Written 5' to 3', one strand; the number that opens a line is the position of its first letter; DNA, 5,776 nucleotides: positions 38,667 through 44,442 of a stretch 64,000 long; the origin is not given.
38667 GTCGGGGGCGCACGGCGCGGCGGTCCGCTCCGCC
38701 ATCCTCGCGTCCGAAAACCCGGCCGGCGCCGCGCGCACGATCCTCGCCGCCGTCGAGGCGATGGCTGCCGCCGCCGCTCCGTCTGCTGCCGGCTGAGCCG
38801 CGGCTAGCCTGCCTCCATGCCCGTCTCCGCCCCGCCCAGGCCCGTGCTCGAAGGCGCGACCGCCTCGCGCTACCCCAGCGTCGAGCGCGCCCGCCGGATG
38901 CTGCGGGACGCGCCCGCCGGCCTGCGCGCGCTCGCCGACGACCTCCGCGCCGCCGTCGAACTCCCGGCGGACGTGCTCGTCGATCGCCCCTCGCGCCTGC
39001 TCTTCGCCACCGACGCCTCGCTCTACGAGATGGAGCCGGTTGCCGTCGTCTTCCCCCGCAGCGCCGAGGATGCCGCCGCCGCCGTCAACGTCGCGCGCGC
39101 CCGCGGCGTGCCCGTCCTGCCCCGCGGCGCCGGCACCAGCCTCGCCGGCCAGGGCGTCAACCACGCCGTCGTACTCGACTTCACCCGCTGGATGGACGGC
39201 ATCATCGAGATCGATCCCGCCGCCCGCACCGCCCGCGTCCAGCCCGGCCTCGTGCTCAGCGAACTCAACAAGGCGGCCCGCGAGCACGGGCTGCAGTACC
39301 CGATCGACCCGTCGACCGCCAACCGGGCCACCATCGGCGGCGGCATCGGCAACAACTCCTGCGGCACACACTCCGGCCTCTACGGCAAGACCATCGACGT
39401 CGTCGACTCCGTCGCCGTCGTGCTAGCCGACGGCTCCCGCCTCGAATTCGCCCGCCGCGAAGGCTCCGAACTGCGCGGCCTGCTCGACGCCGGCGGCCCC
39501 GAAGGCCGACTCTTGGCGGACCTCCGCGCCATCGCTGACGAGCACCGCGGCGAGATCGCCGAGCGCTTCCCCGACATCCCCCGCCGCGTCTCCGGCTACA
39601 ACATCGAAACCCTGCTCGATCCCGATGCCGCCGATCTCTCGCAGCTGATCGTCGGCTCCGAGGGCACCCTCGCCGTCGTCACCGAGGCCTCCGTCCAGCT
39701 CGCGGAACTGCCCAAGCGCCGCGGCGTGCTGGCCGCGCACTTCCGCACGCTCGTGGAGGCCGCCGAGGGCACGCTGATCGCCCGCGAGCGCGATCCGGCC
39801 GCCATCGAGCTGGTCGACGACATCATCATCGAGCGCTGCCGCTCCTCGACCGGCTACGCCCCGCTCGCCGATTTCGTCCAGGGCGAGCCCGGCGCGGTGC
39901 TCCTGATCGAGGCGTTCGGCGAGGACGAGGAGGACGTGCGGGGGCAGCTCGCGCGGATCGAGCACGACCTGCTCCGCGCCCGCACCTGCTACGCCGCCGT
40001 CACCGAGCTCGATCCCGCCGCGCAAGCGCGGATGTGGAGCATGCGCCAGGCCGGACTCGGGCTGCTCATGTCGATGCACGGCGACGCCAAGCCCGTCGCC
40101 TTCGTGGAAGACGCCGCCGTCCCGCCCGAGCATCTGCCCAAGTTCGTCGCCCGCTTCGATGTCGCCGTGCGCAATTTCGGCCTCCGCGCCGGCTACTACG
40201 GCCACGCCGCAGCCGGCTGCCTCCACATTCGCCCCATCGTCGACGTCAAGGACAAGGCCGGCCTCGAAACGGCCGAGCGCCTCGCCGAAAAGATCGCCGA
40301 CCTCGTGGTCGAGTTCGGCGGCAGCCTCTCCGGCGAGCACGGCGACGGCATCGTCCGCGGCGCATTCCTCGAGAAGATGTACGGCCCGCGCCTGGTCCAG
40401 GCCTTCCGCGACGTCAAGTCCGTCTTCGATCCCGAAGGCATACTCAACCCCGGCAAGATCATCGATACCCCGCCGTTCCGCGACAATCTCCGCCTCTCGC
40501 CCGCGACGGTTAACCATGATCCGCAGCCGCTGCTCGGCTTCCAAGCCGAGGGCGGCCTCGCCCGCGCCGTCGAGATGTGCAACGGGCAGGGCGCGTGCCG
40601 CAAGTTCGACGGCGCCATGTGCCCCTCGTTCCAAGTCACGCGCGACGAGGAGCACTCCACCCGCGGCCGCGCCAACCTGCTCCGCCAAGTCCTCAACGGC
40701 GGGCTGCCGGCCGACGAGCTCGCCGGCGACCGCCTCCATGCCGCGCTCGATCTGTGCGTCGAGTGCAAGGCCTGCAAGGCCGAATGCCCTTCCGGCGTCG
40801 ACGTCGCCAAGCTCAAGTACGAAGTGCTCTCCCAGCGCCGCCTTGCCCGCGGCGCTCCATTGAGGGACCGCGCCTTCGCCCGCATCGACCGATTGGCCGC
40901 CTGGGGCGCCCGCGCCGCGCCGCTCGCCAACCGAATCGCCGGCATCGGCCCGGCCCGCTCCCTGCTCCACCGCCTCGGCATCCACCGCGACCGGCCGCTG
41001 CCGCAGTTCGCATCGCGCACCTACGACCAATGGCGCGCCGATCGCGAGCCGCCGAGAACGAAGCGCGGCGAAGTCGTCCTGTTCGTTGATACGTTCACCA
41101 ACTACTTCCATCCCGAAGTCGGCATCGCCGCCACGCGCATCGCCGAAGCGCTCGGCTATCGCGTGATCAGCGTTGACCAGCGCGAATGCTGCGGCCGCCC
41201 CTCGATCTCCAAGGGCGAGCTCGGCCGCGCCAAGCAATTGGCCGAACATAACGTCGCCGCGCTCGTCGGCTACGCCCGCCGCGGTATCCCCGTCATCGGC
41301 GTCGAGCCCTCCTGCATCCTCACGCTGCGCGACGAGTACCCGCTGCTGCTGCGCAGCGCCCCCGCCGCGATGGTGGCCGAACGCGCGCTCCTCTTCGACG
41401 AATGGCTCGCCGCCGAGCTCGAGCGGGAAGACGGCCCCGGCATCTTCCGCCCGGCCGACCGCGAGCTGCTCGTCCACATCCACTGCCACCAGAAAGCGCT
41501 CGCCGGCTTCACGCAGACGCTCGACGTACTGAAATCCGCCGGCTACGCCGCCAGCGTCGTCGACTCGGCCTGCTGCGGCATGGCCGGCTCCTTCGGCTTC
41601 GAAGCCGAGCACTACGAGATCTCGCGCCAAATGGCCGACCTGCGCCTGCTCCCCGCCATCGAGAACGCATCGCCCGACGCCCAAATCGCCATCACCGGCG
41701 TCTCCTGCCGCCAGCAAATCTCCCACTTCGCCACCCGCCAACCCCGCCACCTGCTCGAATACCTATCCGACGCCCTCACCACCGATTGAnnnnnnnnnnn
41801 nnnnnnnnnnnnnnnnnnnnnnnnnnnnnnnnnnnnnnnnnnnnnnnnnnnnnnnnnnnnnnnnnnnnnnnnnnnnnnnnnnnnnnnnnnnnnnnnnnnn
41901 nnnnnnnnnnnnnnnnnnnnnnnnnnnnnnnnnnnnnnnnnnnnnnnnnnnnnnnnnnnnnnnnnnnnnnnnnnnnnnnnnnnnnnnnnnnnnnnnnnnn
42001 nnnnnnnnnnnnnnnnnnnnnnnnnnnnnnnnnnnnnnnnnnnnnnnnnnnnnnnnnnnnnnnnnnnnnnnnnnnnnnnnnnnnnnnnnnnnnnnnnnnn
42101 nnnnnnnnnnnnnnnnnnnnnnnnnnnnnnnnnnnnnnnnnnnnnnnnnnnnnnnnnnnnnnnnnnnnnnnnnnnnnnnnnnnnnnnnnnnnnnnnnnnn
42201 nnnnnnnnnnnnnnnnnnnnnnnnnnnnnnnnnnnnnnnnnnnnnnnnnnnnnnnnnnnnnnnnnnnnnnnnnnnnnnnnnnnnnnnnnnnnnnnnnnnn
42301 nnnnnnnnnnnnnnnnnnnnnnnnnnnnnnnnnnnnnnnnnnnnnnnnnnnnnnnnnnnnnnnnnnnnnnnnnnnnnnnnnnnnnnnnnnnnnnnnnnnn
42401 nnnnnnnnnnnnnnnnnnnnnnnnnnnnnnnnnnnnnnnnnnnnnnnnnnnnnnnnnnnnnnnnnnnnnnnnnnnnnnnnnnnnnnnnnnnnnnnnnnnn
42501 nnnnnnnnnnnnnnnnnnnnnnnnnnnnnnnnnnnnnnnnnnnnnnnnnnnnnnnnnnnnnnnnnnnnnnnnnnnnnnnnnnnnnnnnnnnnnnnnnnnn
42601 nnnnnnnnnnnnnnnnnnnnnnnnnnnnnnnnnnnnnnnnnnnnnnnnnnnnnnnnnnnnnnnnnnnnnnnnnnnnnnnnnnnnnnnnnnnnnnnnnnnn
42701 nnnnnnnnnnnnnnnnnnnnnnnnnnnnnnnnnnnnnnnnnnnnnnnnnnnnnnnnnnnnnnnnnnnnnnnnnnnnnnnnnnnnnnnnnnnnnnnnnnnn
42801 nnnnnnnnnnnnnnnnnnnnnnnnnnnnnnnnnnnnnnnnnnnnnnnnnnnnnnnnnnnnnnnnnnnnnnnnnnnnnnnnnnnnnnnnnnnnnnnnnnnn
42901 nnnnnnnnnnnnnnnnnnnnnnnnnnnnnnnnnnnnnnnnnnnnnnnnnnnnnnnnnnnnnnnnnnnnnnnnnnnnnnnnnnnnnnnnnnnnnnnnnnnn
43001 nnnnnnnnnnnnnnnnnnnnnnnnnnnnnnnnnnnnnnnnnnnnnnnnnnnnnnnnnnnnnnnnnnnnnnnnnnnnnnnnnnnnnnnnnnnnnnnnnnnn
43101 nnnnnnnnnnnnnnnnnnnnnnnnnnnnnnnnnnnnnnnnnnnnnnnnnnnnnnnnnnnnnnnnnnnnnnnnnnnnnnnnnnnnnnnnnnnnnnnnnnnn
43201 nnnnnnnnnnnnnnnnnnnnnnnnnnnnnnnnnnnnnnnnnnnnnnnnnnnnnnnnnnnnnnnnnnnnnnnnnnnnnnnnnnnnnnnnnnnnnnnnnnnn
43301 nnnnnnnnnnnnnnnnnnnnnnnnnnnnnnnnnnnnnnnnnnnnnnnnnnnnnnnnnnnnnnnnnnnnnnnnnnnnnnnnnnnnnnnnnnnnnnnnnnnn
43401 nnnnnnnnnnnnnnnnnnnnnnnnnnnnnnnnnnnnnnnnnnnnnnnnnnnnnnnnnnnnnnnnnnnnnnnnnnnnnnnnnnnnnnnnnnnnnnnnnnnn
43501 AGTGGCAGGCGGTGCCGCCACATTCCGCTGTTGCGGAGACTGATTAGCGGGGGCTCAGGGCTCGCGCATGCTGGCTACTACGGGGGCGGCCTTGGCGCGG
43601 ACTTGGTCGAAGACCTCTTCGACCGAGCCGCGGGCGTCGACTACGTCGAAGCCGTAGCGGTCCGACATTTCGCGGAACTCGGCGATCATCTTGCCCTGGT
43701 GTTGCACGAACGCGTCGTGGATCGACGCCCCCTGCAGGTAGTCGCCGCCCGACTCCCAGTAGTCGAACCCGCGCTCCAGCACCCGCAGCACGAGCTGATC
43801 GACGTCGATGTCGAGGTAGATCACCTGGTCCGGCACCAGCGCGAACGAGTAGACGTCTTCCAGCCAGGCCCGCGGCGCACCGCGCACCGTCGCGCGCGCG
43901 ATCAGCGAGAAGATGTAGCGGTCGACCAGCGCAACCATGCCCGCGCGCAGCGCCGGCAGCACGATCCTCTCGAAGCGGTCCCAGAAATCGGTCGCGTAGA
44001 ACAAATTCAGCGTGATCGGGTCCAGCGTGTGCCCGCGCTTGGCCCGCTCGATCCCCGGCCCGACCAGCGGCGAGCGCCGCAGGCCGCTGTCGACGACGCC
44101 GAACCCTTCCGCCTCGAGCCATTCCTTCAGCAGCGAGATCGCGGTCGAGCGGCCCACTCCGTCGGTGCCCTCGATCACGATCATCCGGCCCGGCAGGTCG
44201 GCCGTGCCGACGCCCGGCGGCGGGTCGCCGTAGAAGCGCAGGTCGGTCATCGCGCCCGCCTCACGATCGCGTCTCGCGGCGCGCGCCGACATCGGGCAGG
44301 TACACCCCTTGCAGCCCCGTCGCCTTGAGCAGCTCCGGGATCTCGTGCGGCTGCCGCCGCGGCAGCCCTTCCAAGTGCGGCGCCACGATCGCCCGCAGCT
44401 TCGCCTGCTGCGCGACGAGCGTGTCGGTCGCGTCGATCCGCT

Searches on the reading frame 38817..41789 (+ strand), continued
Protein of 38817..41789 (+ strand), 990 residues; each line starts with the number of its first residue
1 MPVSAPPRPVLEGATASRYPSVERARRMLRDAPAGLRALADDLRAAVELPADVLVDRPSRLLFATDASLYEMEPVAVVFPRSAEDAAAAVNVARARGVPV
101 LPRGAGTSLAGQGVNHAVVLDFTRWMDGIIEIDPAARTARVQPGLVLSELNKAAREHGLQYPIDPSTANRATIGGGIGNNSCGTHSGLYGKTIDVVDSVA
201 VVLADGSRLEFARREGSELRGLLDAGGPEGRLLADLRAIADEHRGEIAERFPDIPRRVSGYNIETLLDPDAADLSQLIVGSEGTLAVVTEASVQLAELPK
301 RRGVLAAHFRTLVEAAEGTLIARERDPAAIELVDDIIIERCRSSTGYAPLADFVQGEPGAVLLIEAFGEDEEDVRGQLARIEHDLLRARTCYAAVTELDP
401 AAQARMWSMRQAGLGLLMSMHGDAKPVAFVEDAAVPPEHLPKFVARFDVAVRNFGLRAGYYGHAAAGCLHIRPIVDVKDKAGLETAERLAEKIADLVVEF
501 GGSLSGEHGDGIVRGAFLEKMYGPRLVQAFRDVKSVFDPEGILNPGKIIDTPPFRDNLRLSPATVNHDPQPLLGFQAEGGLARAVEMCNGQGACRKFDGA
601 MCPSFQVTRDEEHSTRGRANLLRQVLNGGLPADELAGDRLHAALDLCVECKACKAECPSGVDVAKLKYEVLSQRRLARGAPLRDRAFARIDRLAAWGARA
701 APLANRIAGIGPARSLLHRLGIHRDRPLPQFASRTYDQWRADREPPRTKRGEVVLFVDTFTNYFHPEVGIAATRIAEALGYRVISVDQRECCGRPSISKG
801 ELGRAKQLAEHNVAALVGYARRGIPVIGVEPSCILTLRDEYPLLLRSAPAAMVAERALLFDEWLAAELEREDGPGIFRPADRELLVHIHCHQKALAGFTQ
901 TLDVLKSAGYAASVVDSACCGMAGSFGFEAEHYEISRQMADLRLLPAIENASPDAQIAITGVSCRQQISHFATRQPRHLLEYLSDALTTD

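Call 74: find_encoding_contigs(protein=P0140, flank=3000, max_places=3)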
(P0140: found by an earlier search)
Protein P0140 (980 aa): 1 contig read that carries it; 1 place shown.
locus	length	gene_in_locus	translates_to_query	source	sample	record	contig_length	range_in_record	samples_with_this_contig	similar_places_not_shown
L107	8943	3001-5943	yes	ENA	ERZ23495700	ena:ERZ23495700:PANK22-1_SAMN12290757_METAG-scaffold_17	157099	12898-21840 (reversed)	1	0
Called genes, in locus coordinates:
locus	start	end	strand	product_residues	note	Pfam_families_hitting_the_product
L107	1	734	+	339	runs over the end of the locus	PF09084:NMT1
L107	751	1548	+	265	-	PF00005:ABC_tran, PF13304:AAA_21 (faint)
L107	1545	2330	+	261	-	PF00528:BPD_transp_1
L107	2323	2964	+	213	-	PF02581:TMP-TENI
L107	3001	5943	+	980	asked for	PF01565:FAD_binding_4, PF02913:FAD-oxidase_C, PF13183:Fer4_8, PF13534:Fer4_17, PF02754:CCG (weak)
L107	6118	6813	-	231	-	PF02223:Thymidylate_kin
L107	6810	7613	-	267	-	PF02223:Thymidylate_kin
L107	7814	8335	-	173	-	PF01782:RimM, PF05239:PRC, PF24986:PRC_RimM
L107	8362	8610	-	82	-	PF13083:KH_KhpA-B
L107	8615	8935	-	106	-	PF00886:Ribosomal_S16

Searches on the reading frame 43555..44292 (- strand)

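Call 63: search_protein_families(library=pfam, proteins=[window:43555-44292:-], max_evalue=0.01)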
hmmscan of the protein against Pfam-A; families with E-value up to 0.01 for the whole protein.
window:43555-44292:- (245 aa): 2 families
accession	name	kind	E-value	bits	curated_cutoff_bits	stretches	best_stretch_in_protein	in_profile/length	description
PF02223.23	Thymidylate_kin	-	2.4e-16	60.4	27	1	40-229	1-183/185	Thymidylate kinase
PF03266.21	NTPase_1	-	0.0021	18.4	23.9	0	196-237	28-69/168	NTPase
